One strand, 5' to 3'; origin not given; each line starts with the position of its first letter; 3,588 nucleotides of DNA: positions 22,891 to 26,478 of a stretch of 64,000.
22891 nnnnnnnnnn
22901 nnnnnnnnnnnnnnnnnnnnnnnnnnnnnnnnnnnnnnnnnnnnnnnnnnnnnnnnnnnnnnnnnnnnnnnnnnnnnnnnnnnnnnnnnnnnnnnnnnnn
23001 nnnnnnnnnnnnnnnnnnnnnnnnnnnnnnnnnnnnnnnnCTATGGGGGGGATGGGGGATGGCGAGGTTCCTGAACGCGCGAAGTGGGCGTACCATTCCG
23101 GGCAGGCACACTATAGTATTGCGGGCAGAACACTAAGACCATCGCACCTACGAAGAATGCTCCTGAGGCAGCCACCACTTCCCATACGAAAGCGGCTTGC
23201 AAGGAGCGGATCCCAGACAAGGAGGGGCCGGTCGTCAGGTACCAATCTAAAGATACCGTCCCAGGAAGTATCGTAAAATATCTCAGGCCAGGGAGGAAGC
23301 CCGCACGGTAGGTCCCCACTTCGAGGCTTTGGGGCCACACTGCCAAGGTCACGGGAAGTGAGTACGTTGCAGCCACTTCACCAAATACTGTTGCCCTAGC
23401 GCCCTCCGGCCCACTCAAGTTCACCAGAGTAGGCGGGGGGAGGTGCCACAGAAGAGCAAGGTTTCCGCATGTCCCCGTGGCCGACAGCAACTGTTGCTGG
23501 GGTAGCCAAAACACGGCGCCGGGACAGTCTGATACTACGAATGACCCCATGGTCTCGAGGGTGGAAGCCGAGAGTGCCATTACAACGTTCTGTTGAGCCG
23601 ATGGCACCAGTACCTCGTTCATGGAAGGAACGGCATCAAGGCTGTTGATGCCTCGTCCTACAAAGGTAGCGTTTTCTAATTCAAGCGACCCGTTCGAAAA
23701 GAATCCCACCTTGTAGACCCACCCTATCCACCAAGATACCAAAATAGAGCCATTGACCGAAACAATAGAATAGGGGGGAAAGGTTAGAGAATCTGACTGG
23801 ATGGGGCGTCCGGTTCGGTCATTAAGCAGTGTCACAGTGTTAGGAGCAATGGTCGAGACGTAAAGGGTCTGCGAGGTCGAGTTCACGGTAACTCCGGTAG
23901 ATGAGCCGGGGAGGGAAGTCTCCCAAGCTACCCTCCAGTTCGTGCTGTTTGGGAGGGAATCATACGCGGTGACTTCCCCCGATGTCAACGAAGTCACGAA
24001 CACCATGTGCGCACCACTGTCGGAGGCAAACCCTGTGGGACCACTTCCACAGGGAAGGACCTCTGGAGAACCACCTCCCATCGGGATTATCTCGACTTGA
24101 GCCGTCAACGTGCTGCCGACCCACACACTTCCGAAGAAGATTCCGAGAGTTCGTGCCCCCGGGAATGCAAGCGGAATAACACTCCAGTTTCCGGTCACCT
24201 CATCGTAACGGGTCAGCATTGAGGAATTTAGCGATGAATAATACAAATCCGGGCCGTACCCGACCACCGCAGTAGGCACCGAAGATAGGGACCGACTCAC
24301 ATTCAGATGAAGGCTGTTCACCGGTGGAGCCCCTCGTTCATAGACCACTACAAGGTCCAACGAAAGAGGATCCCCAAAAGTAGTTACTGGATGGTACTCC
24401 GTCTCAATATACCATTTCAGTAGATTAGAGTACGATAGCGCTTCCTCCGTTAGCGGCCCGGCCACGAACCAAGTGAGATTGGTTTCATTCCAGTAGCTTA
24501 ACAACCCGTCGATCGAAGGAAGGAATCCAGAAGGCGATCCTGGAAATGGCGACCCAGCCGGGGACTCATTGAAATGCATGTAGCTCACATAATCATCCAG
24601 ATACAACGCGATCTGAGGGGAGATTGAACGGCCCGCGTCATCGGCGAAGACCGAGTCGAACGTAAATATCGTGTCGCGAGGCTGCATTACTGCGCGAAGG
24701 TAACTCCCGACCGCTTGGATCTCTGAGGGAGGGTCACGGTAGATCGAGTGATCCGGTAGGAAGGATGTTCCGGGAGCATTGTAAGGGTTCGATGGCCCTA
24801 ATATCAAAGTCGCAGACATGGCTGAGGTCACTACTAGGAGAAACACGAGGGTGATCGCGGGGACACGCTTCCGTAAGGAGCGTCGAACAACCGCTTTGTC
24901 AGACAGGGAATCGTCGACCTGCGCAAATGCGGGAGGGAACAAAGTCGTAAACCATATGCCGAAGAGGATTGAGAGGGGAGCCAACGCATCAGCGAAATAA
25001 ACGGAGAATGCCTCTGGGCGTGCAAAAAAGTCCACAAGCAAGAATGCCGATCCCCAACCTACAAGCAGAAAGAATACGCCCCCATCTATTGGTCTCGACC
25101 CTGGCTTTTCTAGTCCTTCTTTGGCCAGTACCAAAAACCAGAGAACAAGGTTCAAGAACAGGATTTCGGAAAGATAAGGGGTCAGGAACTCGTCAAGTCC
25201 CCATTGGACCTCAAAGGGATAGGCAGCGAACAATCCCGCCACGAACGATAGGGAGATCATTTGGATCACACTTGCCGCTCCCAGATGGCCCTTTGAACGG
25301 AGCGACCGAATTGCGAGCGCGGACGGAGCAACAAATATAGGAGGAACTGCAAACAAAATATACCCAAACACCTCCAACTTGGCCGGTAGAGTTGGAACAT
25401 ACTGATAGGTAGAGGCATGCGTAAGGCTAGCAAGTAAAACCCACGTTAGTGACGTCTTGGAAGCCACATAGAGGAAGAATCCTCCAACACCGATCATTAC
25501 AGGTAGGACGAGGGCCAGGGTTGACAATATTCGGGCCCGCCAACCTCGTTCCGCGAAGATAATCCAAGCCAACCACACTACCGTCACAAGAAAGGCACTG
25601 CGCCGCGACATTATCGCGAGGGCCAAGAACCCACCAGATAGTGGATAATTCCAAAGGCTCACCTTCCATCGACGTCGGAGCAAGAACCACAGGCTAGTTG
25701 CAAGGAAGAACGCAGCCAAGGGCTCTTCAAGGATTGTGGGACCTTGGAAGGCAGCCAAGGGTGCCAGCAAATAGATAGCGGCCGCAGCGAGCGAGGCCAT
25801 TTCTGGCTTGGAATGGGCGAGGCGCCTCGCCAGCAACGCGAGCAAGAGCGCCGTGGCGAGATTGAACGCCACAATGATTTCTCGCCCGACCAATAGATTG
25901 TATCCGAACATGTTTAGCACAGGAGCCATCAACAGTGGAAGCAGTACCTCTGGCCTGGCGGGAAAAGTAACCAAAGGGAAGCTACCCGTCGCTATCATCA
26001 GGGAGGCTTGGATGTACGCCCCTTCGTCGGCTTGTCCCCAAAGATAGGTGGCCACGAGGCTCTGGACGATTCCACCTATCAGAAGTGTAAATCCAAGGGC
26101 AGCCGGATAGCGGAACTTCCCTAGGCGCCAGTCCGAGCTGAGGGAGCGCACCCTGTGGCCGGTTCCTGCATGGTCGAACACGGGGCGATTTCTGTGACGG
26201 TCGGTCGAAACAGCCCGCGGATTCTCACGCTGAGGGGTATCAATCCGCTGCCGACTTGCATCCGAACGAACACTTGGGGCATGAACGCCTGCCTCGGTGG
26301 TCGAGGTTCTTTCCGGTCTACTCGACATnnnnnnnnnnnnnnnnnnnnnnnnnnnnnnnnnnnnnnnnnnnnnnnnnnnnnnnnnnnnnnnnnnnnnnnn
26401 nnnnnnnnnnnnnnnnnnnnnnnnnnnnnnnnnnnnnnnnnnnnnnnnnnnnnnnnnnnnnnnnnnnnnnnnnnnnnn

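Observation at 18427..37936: A ~19.5-kb surface-glycan modification island with four predicted GT-C enzymes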

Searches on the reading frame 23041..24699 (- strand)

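Call 101: search_protein_families(library=pfam, proteins=[window:23041-24699:-], max_evalue=1)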
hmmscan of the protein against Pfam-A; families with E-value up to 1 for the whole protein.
window:23041-24699:- (552 aa): 1 family
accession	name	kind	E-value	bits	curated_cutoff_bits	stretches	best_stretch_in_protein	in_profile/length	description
PF13360.13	PQQ_2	-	0.07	13.2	27.6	1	233-309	76-150/233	Outer membrane protein assembly factor BamB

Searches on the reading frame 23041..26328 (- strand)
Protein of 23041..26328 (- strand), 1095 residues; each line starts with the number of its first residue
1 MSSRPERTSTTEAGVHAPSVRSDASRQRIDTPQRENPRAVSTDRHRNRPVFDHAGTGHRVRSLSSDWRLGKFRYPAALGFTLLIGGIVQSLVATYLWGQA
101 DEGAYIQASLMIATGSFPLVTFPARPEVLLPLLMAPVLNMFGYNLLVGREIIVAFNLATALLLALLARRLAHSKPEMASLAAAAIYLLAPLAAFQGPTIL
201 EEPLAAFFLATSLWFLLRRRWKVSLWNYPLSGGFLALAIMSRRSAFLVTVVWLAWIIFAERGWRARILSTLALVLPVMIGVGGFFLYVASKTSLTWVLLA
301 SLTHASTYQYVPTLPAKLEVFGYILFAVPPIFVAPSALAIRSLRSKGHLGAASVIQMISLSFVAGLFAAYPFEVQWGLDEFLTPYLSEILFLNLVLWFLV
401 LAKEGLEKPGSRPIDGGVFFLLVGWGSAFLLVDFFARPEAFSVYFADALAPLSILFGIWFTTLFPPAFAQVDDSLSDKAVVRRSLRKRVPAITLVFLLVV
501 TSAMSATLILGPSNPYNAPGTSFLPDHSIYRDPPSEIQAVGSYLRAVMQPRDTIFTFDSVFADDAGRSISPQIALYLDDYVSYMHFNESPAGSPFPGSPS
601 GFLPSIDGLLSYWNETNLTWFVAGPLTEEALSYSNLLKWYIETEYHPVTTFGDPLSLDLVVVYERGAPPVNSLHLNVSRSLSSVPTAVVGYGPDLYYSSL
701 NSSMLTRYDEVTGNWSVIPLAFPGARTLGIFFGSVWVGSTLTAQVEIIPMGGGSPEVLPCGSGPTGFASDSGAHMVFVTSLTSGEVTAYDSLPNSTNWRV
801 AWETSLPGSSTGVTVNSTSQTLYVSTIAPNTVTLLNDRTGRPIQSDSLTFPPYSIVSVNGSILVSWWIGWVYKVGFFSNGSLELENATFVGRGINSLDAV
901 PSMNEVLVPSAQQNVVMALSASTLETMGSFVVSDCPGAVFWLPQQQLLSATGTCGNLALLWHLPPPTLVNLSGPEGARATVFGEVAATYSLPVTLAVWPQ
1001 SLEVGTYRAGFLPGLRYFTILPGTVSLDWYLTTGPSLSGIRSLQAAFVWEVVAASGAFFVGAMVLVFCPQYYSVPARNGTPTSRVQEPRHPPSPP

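Call 3: search_protein_families(library=pfam, proteins=[window:23041-26328:-], max_evalue=0.01)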
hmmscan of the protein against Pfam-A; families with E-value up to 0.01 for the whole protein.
window:23041-26328:- (1095 aa): 1 family
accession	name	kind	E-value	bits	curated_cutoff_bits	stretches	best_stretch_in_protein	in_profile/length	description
PF13231.12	PMT_2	-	0.00023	21.8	26.1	1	130-274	6-149/160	Dolichyl-phosphate-mannose-protein mannosyltransferase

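Call 18: search_protein_families(library=ncbifam, proteins=[window:23041-26328:-], max_evalue=0.01)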
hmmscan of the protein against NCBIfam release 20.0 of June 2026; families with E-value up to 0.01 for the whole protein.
window:23041-26328:- (1095 aa): 0 families
